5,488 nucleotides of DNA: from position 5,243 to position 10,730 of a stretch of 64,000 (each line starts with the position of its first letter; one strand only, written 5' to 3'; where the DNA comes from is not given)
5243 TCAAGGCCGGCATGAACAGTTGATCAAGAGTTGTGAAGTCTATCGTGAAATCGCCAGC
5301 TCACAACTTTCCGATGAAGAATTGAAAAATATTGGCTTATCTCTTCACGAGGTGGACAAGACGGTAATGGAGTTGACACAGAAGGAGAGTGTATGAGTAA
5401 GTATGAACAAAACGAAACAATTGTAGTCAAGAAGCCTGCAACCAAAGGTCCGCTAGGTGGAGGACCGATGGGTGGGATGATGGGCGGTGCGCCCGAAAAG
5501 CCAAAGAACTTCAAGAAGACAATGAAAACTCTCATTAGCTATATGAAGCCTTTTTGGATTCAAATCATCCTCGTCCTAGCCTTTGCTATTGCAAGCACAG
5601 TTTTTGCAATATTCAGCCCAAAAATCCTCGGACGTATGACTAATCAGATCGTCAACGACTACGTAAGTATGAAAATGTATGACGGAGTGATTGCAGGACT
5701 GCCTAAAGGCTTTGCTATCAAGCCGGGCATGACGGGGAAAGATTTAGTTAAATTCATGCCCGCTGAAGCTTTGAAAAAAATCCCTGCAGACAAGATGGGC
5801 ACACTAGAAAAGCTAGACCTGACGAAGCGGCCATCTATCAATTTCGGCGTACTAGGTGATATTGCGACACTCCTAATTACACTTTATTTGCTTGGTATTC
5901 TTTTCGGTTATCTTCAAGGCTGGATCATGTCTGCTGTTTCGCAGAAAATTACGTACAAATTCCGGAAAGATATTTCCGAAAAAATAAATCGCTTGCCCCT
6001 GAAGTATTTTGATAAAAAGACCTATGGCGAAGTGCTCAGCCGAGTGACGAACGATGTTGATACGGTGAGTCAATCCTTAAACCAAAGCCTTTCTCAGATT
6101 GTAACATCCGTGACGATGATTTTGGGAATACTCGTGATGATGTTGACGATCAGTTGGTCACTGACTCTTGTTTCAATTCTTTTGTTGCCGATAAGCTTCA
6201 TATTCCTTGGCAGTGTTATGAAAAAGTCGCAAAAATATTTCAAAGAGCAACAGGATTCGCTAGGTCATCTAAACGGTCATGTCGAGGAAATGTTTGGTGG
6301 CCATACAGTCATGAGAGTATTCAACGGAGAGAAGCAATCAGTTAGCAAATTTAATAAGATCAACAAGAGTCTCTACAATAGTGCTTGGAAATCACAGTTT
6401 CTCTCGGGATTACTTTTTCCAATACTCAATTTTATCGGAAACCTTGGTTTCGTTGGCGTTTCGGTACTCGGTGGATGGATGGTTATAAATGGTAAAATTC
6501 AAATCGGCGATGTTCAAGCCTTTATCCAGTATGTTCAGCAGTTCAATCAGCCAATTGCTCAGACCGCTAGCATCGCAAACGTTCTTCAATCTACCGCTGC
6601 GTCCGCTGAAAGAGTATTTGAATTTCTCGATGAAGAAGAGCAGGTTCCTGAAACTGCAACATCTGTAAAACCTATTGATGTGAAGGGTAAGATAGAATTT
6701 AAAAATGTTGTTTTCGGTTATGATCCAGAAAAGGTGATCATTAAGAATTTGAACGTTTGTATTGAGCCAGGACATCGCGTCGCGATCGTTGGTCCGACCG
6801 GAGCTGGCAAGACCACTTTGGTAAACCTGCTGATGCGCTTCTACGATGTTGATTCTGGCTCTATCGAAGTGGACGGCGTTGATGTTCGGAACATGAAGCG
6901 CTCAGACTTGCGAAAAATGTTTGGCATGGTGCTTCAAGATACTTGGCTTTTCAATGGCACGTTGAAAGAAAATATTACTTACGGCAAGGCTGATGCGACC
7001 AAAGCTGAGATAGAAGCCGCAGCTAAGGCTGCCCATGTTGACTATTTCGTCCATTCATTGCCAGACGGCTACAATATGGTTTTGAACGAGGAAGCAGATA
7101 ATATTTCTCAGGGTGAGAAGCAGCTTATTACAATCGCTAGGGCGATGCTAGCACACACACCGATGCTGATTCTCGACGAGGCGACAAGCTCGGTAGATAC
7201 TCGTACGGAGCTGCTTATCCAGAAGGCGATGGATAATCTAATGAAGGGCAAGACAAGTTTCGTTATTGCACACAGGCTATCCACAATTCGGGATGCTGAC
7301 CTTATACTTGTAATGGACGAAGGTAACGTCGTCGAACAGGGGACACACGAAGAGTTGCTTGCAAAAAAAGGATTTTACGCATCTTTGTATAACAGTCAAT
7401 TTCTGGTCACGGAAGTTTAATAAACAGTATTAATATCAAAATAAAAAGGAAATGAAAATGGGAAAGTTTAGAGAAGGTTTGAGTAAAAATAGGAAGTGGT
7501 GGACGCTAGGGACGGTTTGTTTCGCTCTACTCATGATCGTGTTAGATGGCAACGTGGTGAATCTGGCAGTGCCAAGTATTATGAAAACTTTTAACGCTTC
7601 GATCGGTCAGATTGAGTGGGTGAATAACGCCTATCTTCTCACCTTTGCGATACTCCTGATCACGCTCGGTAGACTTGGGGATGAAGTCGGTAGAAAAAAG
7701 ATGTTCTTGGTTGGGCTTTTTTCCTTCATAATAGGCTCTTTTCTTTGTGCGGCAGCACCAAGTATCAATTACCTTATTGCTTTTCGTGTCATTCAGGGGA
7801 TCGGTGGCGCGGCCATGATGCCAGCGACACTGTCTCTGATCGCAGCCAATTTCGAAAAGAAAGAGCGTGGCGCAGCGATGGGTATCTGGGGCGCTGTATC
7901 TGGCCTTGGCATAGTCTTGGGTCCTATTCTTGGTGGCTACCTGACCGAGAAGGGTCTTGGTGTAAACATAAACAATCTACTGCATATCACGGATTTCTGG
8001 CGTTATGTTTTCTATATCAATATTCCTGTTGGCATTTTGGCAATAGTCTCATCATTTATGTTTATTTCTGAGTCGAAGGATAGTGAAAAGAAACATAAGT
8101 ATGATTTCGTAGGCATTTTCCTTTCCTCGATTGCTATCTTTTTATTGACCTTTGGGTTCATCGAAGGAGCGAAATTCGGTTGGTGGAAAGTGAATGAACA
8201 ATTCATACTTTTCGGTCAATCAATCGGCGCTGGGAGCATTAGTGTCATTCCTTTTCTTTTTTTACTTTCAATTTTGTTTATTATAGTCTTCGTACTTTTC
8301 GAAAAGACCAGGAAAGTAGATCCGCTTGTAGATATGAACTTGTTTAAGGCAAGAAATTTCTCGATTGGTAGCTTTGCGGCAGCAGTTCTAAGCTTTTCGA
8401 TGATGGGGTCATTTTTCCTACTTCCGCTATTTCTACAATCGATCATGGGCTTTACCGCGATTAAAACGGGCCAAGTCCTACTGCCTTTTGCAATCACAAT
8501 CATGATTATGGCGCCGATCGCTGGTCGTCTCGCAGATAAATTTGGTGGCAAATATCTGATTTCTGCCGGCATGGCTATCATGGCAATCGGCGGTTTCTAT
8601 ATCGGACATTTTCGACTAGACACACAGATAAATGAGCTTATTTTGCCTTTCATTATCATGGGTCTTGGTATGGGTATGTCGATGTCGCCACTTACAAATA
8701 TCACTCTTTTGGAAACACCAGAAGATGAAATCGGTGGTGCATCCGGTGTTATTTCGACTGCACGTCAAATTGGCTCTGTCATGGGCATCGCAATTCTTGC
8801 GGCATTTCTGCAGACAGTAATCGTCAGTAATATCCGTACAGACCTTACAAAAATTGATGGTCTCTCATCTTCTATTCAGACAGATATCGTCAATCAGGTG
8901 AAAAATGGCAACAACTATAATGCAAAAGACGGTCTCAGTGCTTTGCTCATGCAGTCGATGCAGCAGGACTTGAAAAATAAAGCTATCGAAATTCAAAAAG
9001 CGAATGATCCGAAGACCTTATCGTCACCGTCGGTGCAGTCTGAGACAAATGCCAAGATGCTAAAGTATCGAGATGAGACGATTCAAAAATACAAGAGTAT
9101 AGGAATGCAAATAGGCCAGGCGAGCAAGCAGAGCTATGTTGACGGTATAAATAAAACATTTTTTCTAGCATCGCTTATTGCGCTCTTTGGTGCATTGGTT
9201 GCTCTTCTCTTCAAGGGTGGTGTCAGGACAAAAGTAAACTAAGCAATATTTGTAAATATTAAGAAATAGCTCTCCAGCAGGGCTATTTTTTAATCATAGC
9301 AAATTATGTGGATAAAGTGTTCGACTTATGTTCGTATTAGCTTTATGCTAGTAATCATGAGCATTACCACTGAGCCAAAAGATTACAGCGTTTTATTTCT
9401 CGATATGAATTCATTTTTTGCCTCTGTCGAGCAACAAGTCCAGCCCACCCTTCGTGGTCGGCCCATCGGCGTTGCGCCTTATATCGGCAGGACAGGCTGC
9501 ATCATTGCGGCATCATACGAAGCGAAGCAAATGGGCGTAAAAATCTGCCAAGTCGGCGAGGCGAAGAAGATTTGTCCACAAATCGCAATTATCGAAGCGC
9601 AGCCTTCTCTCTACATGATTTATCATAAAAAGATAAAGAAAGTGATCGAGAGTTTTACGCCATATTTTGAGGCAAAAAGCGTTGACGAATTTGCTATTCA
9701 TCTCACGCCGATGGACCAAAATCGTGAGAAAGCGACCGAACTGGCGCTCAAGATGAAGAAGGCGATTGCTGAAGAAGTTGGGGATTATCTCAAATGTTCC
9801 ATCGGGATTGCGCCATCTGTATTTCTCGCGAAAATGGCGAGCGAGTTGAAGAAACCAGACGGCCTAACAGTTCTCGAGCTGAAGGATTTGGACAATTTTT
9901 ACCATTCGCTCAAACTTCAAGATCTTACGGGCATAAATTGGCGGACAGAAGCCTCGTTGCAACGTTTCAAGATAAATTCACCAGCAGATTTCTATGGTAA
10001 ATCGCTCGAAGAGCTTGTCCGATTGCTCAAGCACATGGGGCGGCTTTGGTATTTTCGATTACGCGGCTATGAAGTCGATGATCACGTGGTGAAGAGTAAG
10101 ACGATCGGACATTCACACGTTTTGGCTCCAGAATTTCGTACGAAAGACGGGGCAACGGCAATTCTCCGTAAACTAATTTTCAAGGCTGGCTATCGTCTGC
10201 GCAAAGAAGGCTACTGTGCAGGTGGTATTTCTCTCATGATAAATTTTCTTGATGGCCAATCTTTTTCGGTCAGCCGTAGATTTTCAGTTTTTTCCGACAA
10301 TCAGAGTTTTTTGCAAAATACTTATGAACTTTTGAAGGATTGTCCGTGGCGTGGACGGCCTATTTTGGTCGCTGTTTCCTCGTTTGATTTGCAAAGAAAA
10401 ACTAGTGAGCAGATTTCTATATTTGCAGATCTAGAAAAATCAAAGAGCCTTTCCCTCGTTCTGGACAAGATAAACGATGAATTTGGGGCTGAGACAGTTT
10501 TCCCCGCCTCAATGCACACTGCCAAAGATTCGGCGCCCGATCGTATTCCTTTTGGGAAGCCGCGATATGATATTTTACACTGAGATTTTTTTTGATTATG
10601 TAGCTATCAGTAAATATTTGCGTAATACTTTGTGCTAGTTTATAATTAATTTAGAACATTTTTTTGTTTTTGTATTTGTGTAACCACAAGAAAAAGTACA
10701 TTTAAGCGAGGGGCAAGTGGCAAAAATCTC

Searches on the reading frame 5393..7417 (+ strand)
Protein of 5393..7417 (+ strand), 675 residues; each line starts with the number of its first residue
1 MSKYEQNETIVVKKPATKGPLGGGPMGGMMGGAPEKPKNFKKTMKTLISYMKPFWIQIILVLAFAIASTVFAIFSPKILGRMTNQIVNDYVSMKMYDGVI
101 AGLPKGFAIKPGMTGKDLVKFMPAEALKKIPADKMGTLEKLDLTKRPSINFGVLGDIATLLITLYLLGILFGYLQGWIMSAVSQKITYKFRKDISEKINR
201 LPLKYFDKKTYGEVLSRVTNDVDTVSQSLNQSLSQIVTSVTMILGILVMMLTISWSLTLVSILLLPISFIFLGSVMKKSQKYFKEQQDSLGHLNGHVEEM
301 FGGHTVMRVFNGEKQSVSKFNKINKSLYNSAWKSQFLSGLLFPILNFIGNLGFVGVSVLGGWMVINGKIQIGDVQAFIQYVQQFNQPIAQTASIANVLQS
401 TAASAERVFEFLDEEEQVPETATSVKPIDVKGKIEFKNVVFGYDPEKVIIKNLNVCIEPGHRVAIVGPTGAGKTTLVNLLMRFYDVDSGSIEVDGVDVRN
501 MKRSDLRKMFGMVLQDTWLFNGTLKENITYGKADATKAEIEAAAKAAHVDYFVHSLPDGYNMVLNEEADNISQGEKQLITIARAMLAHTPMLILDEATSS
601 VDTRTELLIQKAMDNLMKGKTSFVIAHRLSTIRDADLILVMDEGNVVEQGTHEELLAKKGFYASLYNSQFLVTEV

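Call 13: search_protein_families(library=pfam, proteins=[window:5393-7417:+], max_evalue=0.001)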
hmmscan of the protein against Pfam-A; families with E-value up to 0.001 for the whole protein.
window:5393-7417:+ (675 aa): 5 families
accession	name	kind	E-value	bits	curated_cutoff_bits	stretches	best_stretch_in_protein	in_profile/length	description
PF00664.28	ABC_membrane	-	3.3e-55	188.1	28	1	58-387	1-273/274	ABC transporter transmembrane region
PF00005.33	ABC_tran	-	4.4e-30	105.5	25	1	451-599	2-137/137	ABC transporter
PF02463.25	SMC_N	-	2.1e-05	24.5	40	0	515-639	135-209/220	RecF/RecN/SMC N terminal domain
PF00004.35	AAA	-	6e-05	23.9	21.2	0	464-511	2-51/131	ATPase family associated with various cellular activities (AAA)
PF13401.12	AAA_22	-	8.2e-05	23.4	27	1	464-597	9-93/130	AAA domain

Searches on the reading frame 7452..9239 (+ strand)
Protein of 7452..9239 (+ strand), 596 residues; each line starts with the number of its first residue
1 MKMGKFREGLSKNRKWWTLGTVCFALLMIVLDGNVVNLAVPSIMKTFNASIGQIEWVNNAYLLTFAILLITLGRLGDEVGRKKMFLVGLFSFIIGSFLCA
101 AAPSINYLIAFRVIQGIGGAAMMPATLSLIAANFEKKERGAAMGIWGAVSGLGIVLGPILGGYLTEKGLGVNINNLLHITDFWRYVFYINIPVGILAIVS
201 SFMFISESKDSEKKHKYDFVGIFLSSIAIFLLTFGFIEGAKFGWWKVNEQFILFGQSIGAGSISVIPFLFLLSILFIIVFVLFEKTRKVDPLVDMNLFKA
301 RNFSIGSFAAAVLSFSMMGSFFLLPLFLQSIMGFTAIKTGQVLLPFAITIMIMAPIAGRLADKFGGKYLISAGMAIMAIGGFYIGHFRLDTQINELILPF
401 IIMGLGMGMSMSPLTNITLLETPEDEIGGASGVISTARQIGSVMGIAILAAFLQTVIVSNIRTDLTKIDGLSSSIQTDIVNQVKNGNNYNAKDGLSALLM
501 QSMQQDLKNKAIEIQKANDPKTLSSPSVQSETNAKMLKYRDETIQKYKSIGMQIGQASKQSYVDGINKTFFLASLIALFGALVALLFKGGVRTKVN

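Call 7: search_protein_families(library=pfam, proteins=[window:7452-9239:+], max_evalue=1)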
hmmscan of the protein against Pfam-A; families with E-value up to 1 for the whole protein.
window:7452-9239:+ (596 aa): 5 families
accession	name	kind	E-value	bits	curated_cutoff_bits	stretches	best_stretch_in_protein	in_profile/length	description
PF07690.21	MFS_1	-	1.8e-61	208.4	33.4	1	22-445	1-346/347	Major Facilitator Superfamily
PF00083.30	Sugar_tr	-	1.2e-12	47.9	22.3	2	53-209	47-195/452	Sugar (and other) transporter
PF03137.26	OATP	-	0.00036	19.4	25.8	2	105-212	133-242/545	Organic Anion Transporter Polypeptide (OATP) family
PF05399.16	EVI2A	-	0.075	13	25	1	448-577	8-140/231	Ectropic viral integration site 2A protein (EVI2A)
PF05977.19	MFS_3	-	0.71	8.7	27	1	38-164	31-162/524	Transmembrane secretion effector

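Call 8: search_protein_families(library=ncbifam, proteins=[window:7452-9239:+], max_evalue=1)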
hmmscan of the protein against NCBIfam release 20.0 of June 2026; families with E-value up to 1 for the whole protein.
window:7452-9239:+ (596 aa): 77 families (the best 25 are shown)
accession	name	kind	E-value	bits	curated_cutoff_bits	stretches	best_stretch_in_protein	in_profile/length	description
TIGR00711.1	efflux_EmrB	subfamily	4.1e-102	342.4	230.2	2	20-506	5-458/485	DHA2 family efflux MFS transporter permease subunit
NF000025.1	MFS_efflux_tcmA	exception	2e-57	195.2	999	1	12-455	21-433/538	tetracenomycin C efflux MFS transporter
NF000089.1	qac_MFS_AB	exception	1.1e-55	189.4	900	1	11-452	13-424/514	QacA/B family quaternary ammonium compound efflux MFS transporter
NF000391.1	EmrB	exception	7.6e-52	176.6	925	1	21-454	15-419/501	multidrug efflux MFS transporter permease subunit EmrB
NF033896.2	MFS_LfrA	equivalog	1e-51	176.1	825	1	12-462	15-433/504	efflux MFS transporter LfrA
NF011571.1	PRK14995.1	subfamily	2.4e-47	161.8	701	1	13-466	2-424/493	SmvA family efflux MFS transporter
NF000031.1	MFS_efflux_LmrA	exception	2.4e-44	151.8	850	1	13-450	27-434/484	lincomycin efflux MFS transporter Lmr(A)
NF012169.0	qepA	equivalog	3e-41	141.6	1075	1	13-452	17-421/511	fluoroquinolone efflux MFS transporter QepA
NF007799.0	PRK10504.1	subfamily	5.2e-40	137.7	426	1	15-462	8-422/471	multidrug transporter subunit MdtD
NF000095.1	tet_MFS_OtrB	exception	9.7e-38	130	999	1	21-461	30-445/563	oxytetracycline resistance efflux MFS transporter OtrB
NF012180.1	tet_MFS_43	exception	2e-37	129.4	999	1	9-459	13-433/484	tetracycline efflux MFS transporter Tet(43)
NF000060.1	MFS_efflux_LmrB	exception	2.4e-36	125.6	800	1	30-451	30-421/479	lincomycin efflux MFS transporter Lmr(B)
NF000009.1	tet_MFS_Tcr3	exception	3.1e-34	118.4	1000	1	18-458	32-447/512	tetracycline efflux MFS transporter Tcr3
NF040895.2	MFS_effux_SdrM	equivalog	4.4e-31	108.5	550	1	22-454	11-405/441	multidrug efflux MFS transporter SdrM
NF000218.1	FexA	exception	7.2e-31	107.3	900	1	24-454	28-430/475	chloramphenicol/florfenicol efflux MFS transporter FexA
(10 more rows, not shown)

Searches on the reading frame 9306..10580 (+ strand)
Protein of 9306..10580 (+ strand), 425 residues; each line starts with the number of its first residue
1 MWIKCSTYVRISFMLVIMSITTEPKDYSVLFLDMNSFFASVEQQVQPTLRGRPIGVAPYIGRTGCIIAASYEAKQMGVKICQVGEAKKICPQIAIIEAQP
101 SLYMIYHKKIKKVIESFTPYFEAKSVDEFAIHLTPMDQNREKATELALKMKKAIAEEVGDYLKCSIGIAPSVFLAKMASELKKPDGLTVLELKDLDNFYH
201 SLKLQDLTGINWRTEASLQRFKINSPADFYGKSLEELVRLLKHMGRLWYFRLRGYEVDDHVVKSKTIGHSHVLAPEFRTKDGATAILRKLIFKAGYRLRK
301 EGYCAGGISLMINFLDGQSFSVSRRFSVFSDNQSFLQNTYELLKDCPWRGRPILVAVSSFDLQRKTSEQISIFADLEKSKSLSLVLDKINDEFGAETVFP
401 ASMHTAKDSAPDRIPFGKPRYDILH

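Call 7: search_protein_families(library=pfam, proteins=[window:9306-10580:+], max_evalue=1)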
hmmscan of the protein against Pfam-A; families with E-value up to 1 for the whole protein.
window:9306-10580:+ (425 aa): 5 families
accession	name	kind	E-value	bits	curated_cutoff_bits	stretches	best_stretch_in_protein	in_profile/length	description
PF00817.25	IMS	-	3.7e-38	131.2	23.2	1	32-180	1-148/148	impB/mucB/samB family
PF11799.13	IMS_C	-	1.1e-10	42.3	20.7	1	265-371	2-108/109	impB/mucB/samB family C-terminal domain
PF22487.1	CRASP-2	-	0.0022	18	27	1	92-163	53-124/206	Complement regulator-acquiring surface protein 2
PF13438.11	DUF4113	-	0.0089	16.5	24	1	382-411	3-32/51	Domain of unknown function (DUF4113)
PF18146.6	CinA_KH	-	0.24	11.9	27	0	127-162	36-71/73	Damage-inducible protein CinA KH domain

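Call 8: search_protein_families(library=ncbifam, proteins=[window:9306-10580:+], max_evalue=1)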
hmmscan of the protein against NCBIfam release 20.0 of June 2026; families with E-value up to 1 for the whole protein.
window:9306-10580:+ (425 aa): 11 families
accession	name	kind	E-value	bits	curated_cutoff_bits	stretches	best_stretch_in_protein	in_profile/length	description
NF002492.0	PRK01810.1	equivalog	3.4e-60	203.9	399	1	23-401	6-392/412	DNA polymerase IV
NF002848.0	PRK03103.1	subfamily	4.6e-57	193.3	381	1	27-405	4-393/410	DNA polymerase IV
NF003015.0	PRK03858.1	subfamily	3.3e-52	177.9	367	1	25-403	5-385/399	DNA polymerase IV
NF002677.0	PRK02406.1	equivalog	1.8e-51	175.3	256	1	29-346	8-328/357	DNA polymerase IV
NF002882.0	PRK03348.1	equivalog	2.1e-45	155.4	389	1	27-383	5-363/461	DNA polymerase IV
NF010731.0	PRK14133.1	equivalog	9.3e-41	140.2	362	1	28-374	4-348/352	DNA polymerase IV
NF002292.0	PRK01216.1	equivalog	6.9e-36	124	339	1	29-299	3-277/351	DNA polymerase IV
NF002751.0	PRK02794.1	equivalog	3.1e-35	121.9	371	1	25-400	36-414/425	DNA polymerase IV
NF002883.0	PRK03352.1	equivalog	3.5e-22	79.1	330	1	28-272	6-247/347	DNA polymerase IV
NF002955.0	PRK03609.1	subfamily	2.3e-17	63.1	431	1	32-197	5-168/422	translesion error-prone DNA polymerase V subunit UmuC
NF006505.0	PRK08939.1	equivalog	0.086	12.1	228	1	133-186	129-185/306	primosomal protein DnaI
